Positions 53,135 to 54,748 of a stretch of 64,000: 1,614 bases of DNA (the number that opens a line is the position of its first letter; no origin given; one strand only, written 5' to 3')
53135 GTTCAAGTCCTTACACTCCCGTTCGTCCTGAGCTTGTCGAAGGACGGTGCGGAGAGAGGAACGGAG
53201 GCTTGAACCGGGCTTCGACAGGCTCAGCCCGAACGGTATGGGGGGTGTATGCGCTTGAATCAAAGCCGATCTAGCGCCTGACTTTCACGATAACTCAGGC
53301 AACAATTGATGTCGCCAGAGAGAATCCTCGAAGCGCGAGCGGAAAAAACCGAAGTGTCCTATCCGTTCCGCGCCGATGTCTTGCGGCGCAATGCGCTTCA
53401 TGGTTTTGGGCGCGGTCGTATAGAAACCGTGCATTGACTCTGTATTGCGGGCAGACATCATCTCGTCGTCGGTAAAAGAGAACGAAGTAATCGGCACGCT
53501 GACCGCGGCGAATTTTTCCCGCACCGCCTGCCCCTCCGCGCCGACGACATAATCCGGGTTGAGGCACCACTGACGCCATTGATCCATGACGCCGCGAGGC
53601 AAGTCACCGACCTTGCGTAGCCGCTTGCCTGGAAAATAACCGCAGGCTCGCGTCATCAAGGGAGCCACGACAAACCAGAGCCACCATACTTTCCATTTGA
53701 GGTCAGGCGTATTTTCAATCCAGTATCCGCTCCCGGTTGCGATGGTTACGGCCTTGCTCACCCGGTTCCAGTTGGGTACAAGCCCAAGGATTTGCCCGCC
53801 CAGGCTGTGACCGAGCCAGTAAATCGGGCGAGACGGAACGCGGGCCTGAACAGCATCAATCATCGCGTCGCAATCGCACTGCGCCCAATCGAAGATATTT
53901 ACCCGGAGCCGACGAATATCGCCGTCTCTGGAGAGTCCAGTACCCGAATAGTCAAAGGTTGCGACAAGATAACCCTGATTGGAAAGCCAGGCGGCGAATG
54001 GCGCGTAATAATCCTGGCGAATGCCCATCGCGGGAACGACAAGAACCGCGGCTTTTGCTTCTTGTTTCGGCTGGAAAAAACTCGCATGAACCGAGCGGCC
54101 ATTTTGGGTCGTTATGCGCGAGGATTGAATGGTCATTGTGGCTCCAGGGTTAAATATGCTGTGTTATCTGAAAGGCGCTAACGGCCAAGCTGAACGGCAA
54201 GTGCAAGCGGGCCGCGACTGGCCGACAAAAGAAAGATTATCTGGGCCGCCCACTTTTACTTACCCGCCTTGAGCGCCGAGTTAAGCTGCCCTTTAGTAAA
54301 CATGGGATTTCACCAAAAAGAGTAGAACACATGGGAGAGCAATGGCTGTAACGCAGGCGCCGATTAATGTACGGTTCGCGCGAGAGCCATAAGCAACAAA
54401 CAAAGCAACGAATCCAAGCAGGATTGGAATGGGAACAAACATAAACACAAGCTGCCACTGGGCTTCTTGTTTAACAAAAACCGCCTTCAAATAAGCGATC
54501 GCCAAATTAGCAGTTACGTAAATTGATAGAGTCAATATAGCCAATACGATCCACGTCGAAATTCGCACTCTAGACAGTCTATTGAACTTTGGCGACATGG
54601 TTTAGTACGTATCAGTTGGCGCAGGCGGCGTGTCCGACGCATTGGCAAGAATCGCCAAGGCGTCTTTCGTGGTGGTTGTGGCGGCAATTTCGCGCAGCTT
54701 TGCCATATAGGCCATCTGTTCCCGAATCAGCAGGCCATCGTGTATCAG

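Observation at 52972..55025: Diverged direct duplication of the mfd 3' end brackets a 1.8-kb low-GC islet; the orphan copy is still stop/start-coupled to the DAHP synthase gene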

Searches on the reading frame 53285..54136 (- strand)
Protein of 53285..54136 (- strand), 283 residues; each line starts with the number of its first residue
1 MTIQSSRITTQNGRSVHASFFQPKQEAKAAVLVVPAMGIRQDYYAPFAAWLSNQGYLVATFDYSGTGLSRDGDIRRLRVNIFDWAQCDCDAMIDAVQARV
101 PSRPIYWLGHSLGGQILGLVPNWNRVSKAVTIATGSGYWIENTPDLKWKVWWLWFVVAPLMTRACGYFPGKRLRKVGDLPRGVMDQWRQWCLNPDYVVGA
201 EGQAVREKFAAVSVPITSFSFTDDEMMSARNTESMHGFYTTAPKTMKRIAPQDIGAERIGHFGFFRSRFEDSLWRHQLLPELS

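Call 8: search_protein_families(library=pfam, proteins=[window:53285-54136:-], max_evalue=0.01)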
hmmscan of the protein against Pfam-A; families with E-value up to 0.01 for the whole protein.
window:53285-54136:- (283 aa): 3 families
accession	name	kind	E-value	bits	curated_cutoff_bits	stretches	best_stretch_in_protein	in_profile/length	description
PF12146.15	Hydrolase_4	-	1.3e-16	61.1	27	1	25-155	1-129/239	Serine aminopeptidase, S33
PF00561.26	Abhydrolase_1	-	1.2e-07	32.1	25.8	1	38-149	10-110/245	alpha/beta hydrolase fold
PF12697.13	Abhydrolase_6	-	2.2e-07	32.2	26.3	1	31-216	1-169/217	Alpha/beta hydrolase family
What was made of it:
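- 53285..54136 (-): alpha/beta-hydrolase (Hydrolase_4/S33 type), 283 aa. Pfam PF12146, E 1.3e-16 (call 8).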

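Call 12: find_encoding_contigs(protein=window:53285-54136:-, flank=10000, max_places=10)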
Protein window:53285-54136:- (283 aa): 1 contig read that carries it; 1 place shown.
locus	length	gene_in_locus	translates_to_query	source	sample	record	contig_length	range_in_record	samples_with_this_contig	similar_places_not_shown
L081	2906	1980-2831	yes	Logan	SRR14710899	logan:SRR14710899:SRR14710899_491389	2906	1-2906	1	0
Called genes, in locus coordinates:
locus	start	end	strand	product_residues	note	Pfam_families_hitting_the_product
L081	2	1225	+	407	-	?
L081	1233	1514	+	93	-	-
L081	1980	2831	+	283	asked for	PF12146:Hydrolase_4, PF00561:Abhydrolase_1 (weak), PF12697:Abhydrolase_6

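Call 14: find_homologous_proteins(query=window:53285-54136:-)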
Query window:53285-54136:- (283 aa): 5075 proteins with E <= 0.001 among 5972 candidates; the best 120 are listed.
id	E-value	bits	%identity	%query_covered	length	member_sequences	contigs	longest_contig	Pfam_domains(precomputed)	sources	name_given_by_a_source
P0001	7.9e-196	667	100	100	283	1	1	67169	PF12697.14,PF00561.27,PF12146.16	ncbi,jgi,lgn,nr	ncbi:MAG: alpha/beta fold hydrolase [Azonexus sp.]|jgi:predicted alpha/beta hydrolase|nr:alpha/beta 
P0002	2.4e-143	495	72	100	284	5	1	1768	PF12697.14,PF00561.27,PF12146.16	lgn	-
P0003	1.1e-142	492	73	100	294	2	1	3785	PF12697.14,PF12146.16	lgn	-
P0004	9.9e-141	486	70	100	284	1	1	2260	PF12697.14,PF12146.16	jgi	-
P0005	1.0e-140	486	72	100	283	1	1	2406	PF12697.14,PF00561.27,PF12146.16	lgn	-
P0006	2.3e-139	482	73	97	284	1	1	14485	PF12697.14,PF00561.27,PF12146.16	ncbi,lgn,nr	ncbi:MAG: alpha/beta fold hydrolase [Rhodocyclales bacterium]|nr:alpha/beta fold hydrolase [Rhodocyc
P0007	1.4e-138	479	71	98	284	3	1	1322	PF00561.27,PF12146.16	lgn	-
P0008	3.3e-138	478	69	99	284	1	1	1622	PF12697.14,PF00561.27,PF12146.16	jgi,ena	-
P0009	1.2e-137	476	70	100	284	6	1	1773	PF12697.14,PF00561.27,PF12146.16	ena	-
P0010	1.4e-137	476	70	100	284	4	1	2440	PF12697.14,PF00561.27,PF12146.16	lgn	-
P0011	4.1e-137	474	70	97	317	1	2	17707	PF12697.14,PF00561.27,PF12146.16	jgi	jgi:predicted alpha/beta hydrolase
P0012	4.8e-137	474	68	99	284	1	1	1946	PF12697.14,PF00561.27,PF12146.16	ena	-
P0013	1.4e-136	472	68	100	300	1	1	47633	PF12697.14,PF00561.27,PF12146.16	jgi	jgi:predicted alpha/beta hydrolase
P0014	1.5e-136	472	68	100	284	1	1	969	PF12697.14,PF00561.27,PF12146.16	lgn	-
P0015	9.8e-136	470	67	100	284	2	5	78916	PF12697.14,PF00561.27,PF12146.16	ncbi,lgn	-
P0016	1.2e-135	469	68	99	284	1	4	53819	PF12146.16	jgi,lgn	jgi:predicted alpha/beta hydrolase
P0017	1.2e-135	469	68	100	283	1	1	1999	PF12697.14,PF12146.16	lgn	-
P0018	1.5e-135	469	69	100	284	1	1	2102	PF12697.14,PF00561.27,PF12146.16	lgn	-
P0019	2.2e-135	468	68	98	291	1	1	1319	PF12697.14,PF00561.27,PF12146.16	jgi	jgi:predicted alpha/beta hydrolase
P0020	3.7e-135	468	69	100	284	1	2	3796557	PF12146.16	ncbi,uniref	ncbi:alpha/beta hydrolase [Jeongeupia wiesaeckerbachi]|uniref:alpha/beta hydrolase family protein n=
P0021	9.3e-135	466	67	100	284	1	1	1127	PF12697.14,PF00561.27,PF12146.16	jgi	-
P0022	2.5e-134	465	67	100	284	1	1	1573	PF12697.14,PF00561.27,PF12146.16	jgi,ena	-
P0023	3.5e-133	461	67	100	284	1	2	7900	PF12697.14,PF00561.27,PF12146.16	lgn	-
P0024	4.8e-133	461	67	100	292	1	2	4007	PF12146.16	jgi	jgi:predicted alpha/beta hydrolase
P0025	5.3e-132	457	67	100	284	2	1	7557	PF12697.14,PF00561.27,PF12146.16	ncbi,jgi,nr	ncbi:MAG: alpha/beta fold hydrolase [Acidobacteriaceae bacterium]|jgi:predicted alpha/beta hydrolase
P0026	7.8e-132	457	65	100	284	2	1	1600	PF12697.14,PF00561.27,PF12146.16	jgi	jgi:predicted alpha/beta hydrolase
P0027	3.8e-131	455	69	98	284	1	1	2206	PF12697.14,PF00561.27,PF12146.16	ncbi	-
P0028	4.1e-131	454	67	98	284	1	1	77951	PF12697.14,PF00561.27,PF12146.16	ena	-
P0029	7.7e-131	454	65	98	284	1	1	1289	PF12697.14,PF00561.27,PF12146.16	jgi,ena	-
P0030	1.4e-130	453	64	100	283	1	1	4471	PF12697.14,PF12146.16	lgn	-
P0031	2.2e-130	452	65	99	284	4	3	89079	PF12697.14,PF00561.27,PF12146.16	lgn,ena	-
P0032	3.0e-130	452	66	100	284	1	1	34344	PF12697.14,PF00561.27,PF12146.16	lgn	-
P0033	3.3e-130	451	68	97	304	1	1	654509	PF12697.14,PF00561.27,PF12146.16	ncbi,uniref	ncbi:alpha/beta fold hydrolase [Hydrogenophaga sp. 5NK40-0174]|uniref:alpha/beta hydrolase family pr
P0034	4.6e-130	451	66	99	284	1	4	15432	PF12697.14,PF00561.27,PF12146.16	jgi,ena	jgi:predicted alpha/beta hydrolase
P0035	8.4e-130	450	65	99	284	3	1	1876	PF12697.14,PF00561.27,PF12146.16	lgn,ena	-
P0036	1.5e-129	449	65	100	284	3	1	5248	PF12697.14,PF12146.16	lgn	-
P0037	3.7e-129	448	66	97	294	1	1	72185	PF12697.14,PF00561.27,PF12146.16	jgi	jgi:predicted alpha/beta hydrolase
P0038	5.1e-129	448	66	98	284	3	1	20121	PF12697.14,PF00561.27,PF12146.16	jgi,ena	-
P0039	6.8e-129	447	68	97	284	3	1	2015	PF12697.14,PF12146.16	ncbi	-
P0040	1.4e-128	446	65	99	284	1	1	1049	PF12697.14,PF00561.27,PF12146.16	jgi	jgi:predicted alpha/beta hydrolase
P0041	2.2e-128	446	66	98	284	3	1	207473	PF12697.14,PF00561.27,PF12146.16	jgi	jgi:predicted alpha/beta hydrolase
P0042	2.3e-128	445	64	99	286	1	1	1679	PF12146.16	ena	-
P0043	2.3e-128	445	64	98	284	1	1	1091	PF12697.14,PF00561.27,PF12146.16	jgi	jgi:predicted alpha/beta hydrolase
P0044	3.2e-128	445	66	98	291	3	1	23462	PF12697.14,PF00561.27,PF12146.16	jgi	jgi:predicted alpha/beta hydrolase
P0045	4.6e-128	444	67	98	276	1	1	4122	PF12697.14,PF00561.27,PF12146.16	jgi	-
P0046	5.7e-128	444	65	98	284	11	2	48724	PF12697.14,PF00561.27,PF12146.16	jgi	jgi:predicted alpha/beta hydrolase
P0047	8.0e-128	444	65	97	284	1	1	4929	PF12697.14,PF00561.27,PF12146.16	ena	-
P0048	1.0e-127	443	65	98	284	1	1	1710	PF12697.14,PF00561.27,PF12146.16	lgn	-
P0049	1.5e-127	443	65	97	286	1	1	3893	PF12146.16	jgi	jgi:predicted alpha/beta hydrolase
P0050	1.6e-127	443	65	97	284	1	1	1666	PF12697.14,PF00561.27,PF12146.16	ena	-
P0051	2.1e-127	442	65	98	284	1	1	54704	PF12697.14,PF00561.27,PF12146.16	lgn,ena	-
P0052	2.5e-127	442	66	100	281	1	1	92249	PF12697.14,PF00561.27,PF12146.16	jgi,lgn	jgi:predicted alpha/beta hydrolase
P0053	3.3e-127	442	65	98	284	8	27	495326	PF12697.14,PF00561.27,PF12146.16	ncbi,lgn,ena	ncbi:MAG: alpha/beta fold hydrolase [Steroidobacteraceae bacterium]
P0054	4.6e-127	441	66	98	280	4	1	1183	PF12697.14,PF00561.27,PF12146.16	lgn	-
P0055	4.9e-127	441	64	98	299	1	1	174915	PF12697.14,PF12146.16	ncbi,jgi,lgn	ncbi:MAG TPA: alpha/beta hydrolase [Steroidobacteraceae bacterium]|jgi:predicted alpha/beta hydrolas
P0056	9.2e-127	440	67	98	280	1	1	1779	PF12697.14,PF00561.27,PF12146.16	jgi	jgi:predicted alpha/beta hydrolase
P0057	9.4e-127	440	64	99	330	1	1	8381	PF12697.14,PF00561.27,PF12146.16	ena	-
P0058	1.2e-126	440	66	98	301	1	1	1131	PF12697.14,PF00561.27,PF12146.16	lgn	-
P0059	2.4e-126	439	67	98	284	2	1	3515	PF12697.14,PF00561.27,PF12146.16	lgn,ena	-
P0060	2.5e-126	439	65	99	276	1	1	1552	PF12697.14,PF00561.27,PF12146.16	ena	-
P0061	2.7e-126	439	66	98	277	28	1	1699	PF12697.14,PF00561.27,PF12146.16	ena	-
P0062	3.3e-126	438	71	90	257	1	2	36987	PF12697.14,PF00561.27,PF12146.16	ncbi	-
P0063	6.5e-126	437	63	98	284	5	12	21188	PF00561.27,PF12146.16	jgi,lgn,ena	jgi:predicted alpha/beta hydrolase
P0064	7.8e-126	437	64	98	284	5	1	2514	PF12697.14,PF00561.27,PF12146.16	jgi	-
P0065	8.9e-126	437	62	98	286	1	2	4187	PF12146.16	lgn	-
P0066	9.4e-126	437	65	99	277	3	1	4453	PF12697.14,PF00561.27,PF12146.16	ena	-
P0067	1.2e-125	436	62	99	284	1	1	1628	PF12697.14,PF12146.16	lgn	-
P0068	1.4e-125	436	67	98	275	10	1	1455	PF12697.14,PF00561.27,PF12146.16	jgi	-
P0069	1.7e-125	436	64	100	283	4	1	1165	PF12697.14,PF00561.27,PF12146.16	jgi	jgi:predicted alpha/beta hydrolase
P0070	2.0e-125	436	64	99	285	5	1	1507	PF12697.14,PF00561.27,PF12146.16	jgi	jgi:predicted alpha/beta hydrolase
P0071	2.2e-125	436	62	99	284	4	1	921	PF12697.14,PF00561.27,PF12146.16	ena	-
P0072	2.2e-125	436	64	99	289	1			PF12697.14,PF00561.27,PF12146.16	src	-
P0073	3.0e-125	435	64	99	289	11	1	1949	PF12697.14,PF00561.27,PF12146.16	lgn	-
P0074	3.4e-125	435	62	100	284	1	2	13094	PF12697.14,PF00561.27,PF12146.16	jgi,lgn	jgi:predicted alpha/beta hydrolase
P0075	3.5e-125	435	66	98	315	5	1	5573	PF12697.14,PF00561.27,PF12146.16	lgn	-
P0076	4.2e-125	435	64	99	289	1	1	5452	PF12697.14,PF00561.27,PF12146.16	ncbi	-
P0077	4.6e-125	435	64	100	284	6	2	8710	PF12697.14,PF00561.27,PF12146.16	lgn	-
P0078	6.5e-125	434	63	98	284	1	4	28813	PF12697.14,PF00561.27,PF12146.16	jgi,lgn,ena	jgi:predicted alpha/beta hydrolase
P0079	6.9e-125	434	63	100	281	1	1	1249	PF12697.14,PF00561.27,PF12146.16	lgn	-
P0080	6.9e-125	434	64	97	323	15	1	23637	PF12146.16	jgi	jgi:predicted alpha/beta hydrolase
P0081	7.7e-125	434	63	98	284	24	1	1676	PF12697.14,PF00561.27,PF12146.16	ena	-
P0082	8.1e-125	434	66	98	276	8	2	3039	PF12697.14,PF00561.27,PF12146.16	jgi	jgi:predicted alpha/beta hydrolase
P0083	8.2e-125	434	63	99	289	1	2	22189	PF12697.14,PF00561.27,PF12146.16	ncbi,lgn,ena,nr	ncbi:MAG TPA: alpha/beta fold hydrolase [Acidiferrobacterales bacterium]|nr:alpha/beta fold hydrolas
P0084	8.7e-125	434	67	98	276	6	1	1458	PF12697.14,PF00561.27,PF12146.16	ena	-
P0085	9.2e-125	434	65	98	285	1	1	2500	PF12697.14,PF00561.27,PF12146.16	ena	-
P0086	9.4e-125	434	64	99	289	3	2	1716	PF12697.14,PF00561.27,PF12146.16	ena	-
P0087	1.1e-124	433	60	99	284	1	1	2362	PF12697.14,PF12146.16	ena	-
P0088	1.2e-124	433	64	97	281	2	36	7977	PF12697.14,PF00561.27,PF12146.16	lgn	-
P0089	1.5e-124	433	62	98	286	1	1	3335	PF12697.14,PF00561.27,PF12146.16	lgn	-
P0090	1.6e-124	433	63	99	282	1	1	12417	PF12697.14,PF12146.16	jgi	jgi:predicted alpha/beta hydrolase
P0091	1.7e-124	433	66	99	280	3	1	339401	PF12697.14,PF00561.27,PF12146.16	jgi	jgi:predicted alpha/beta hydrolase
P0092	2.0e-124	433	62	99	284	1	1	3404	PF12697.14,PF00561.27,PF12146.16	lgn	-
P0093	2.0e-124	433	65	99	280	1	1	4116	PF12697.14,PF00561.27,PF12146.16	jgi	jgi:predicted alpha/beta hydrolase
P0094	2.1e-124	432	66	98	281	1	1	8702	PF12697.14,PF00561.27,PF12146.16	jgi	jgi:predicted alpha/beta hydrolase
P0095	2.1e-124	432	65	99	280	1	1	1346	PF12697.14,PF00561.27,PF12146.16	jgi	jgi:predicted alpha/beta hydrolase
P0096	2.4e-124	432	61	99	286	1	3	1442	PF12697.14,PF00561.27,PF12146.16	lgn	-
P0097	2.9e-124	432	66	98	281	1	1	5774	PF12697.14,PF00561.27,PF12146.16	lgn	-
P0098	2.9e-124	432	64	98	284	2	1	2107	PF12697.14,PF00561.27,PF12146.16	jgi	jgi:predicted alpha/beta hydrolase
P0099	3.0e-124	432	66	98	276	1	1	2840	PF12697.14,PF00561.27,PF12146.16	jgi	jgi:predicted alpha/beta hydrolase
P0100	3.3e-124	432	66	98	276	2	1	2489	PF12697.14,PF00561.27,PF12146.16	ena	-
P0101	3.7e-124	432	63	98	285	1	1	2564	PF12697.14,PF00561.27,PF12146.16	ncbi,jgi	-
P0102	3.7e-124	432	65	99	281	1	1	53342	PF12697.14,PF00561.27,PF12146.16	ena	-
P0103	3.8e-124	432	64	98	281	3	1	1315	PF12697.14,PF00561.27,PF12146.16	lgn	-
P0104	3.8e-124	432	65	98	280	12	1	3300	PF12697.14,PF00561.27,PF12146.16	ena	-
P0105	4.2e-124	431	63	98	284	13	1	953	PF12697.14,PF00561.27,PF12146.16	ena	-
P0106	4.3e-124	431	65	99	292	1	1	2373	PF12697.14,PF00561.27,PF12146.16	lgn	-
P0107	4.3e-124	431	64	97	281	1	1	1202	PF12697.14,PF00561.27,PF12146.16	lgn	-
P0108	4.6e-124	431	64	98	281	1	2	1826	PF12697.14,PF00561.27,PF12146.16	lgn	-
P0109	4.8e-124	431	67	98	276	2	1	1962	PF12697.14,PF00561.27,PF12146.16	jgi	jgi:predicted alpha/beta hydrolase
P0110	5.2e-124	431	63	100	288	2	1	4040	PF12697.14,PF00561.27,PF12146.16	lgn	-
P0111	5.8e-124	431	66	98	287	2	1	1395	PF12697.14,PF00561.27,PF12146.16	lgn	-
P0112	5.9e-124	431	66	98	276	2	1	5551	PF12697.14,PF00561.27,PF12146.16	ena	-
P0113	6.1e-124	431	64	97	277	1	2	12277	PF12697.14,PF00561.27,PF12146.16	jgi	jgi:predicted alpha/beta hydrolase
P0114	6.7e-124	431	63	99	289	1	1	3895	PF12697.14,PF00561.27,PF12146.16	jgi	-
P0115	7.1e-124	431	65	98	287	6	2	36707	PF12697.14,PF00561.27,PF12146.16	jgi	jgi:predicted alpha/beta hydrolase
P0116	7.3e-124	431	64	100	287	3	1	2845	PF12697.14,PF00561.27,PF12146.16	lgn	-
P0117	7.8e-124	431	65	98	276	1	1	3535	PF12697.14,PF00561.27,PF12146.16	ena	-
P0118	7.9e-124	431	66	98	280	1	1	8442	PF12697.14,PF00561.27,PF12146.16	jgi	jgi:predicted alpha/beta hydrolase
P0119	8.6e-124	430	65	98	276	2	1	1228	PF12697.14,PF00561.27,PF12146.16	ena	-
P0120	9.2e-124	430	64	96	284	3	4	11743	PF12697.14,PF12146.16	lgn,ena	-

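Call 21: find_encoding_contigs(protein=P0006, flank=10000, max_places=3)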
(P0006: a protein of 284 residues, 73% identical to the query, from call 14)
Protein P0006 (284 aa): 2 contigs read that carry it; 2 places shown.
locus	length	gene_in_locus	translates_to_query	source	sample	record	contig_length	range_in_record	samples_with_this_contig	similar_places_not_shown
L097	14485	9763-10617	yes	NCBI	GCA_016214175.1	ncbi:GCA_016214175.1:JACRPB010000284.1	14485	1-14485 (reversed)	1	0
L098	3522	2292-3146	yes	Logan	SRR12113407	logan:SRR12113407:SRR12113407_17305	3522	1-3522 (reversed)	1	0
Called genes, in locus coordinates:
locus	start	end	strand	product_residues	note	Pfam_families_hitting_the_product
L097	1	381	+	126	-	PF00005:ABC_tran, PF02463:SMC_N (weak)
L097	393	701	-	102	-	PF05016:ParE_toxin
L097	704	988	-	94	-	-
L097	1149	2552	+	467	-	PF00206:Lyase_1, PF10415:FumaraseC_C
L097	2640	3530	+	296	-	PF00497:SBP_bac_3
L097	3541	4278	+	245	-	PF00528:BPD_transp_1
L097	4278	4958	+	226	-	PF00528:BPD_transp_1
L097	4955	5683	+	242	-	PF02463:SMC_N (weak), PF00005:ABC_tran, PF13304:AAA_21 (faint)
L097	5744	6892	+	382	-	PF13173:AAA_14, PF13635:DUF4143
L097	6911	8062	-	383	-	PF20085:TGL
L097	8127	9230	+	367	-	PF01757:Acyl_transf_3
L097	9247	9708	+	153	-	PF04140:ICMT (weak), PF04191:PEMT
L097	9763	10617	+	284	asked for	PF12146:Hydrolase_4, PF00561:Abhydrolase_1 (weak), PF12697:Abhydrolase_6 (weak)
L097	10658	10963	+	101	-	-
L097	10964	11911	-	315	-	PF00126:HTH_1, PF12802:MarR_2 (faint), PF03466:LysR_substrate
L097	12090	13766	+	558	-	PF03460:NIR_SIR_ferr, PF01077:NIR_SIR, PF03460:NIR_SIR_ferr, PF01077:NIR_SIR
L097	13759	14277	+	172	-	PF06073:DUF934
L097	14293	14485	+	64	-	?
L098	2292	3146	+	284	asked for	PF12146:Hydrolase_4, PF00561:Abhydrolase_1 (weak), PF12697:Abhydrolase_6 (weak)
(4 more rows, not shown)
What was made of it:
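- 53285..54136 (-): More than 5000 homologues; the best outside this genome is 73% identical and sits in an unrelated chromosomal context, L097 (calls 14, 21).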

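Call 65: list_cluster_members(proteins=[P0001])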
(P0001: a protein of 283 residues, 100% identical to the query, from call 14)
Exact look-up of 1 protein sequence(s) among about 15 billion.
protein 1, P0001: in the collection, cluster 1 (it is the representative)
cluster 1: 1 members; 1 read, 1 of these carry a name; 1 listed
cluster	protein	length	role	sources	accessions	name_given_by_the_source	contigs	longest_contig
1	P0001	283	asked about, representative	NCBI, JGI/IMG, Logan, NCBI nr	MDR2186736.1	MAG: alpha/beta fold hydrolase [Azonexus sp.] | predicted alpha/beta hydrolase | alpha/beta fold hydrolase [Azonexus sp.]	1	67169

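Call 66: search_protein_families(library=ncbifam, proteins=[window:53285-54136:-], max_evalue=0.01)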
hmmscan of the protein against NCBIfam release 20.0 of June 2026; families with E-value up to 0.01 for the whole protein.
window:53285-54136:- (283 aa): 3 families
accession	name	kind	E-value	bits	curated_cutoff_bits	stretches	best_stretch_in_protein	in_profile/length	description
NF047920.1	lactonase_UilS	equivalog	0.0014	18.4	400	1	10-114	5-109/285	UilS family quorum-quenching N-acyl-homoserine lactonase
NF008019.0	PRK10749.1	equivalog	0.003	16.6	362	1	26-121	52-149/335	lysophospholipase L2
TIGR03100.1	hydr1_PEP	hypoth_equivalog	0.0092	15.3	168.45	0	44-102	46-98/274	hydrolase 1, exosortase A system-associated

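Call 71: search_protein_families(library=padloc, proteins=[window:53285-54136:-], max_evalue=0.01)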
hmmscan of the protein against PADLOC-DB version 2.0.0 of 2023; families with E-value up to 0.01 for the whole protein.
window:53285-54136:- (283 aa): 0 families

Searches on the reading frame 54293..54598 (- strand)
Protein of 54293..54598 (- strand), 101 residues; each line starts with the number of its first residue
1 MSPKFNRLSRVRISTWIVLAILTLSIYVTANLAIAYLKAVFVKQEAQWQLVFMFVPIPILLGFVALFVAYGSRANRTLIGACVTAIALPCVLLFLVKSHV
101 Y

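Call 8: search_protein_families(library=pfam, proteins=[window:54293-54598:-], max_evalue=0.01)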
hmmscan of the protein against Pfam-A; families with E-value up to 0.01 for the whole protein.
window:54293-54598:- (101 aa): 1 family
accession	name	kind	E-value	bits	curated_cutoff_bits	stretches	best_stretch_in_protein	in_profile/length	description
PF04341.17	DUF485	-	0.0031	17.9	28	1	2-77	3-78/88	Protein of unknown function, DUF485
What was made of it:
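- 54293..54598 (-): 101-aa ORF with 3 predicted TM segments, 43% GC, no homologues found. Only a sub-threshold DUF485 hit (call 8).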

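Call 66: search_protein_families(library=ncbifam, proteins=[window:54293-54598:-], max_evalue=0.01)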
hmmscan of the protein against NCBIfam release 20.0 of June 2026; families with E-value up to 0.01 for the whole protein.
window:54293-54598:- (101 aa): 0 families

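Call 71: search_protein_families(library=padloc, proteins=[window:54293-54598:-], max_evalue=0.01)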
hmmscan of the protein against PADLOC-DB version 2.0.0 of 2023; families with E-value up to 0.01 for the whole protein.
window:54293-54598:- (101 aa): 0 families
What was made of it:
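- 54293..54598 (-): No NCBIfam or PADLOC hit (calls 66, 71).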
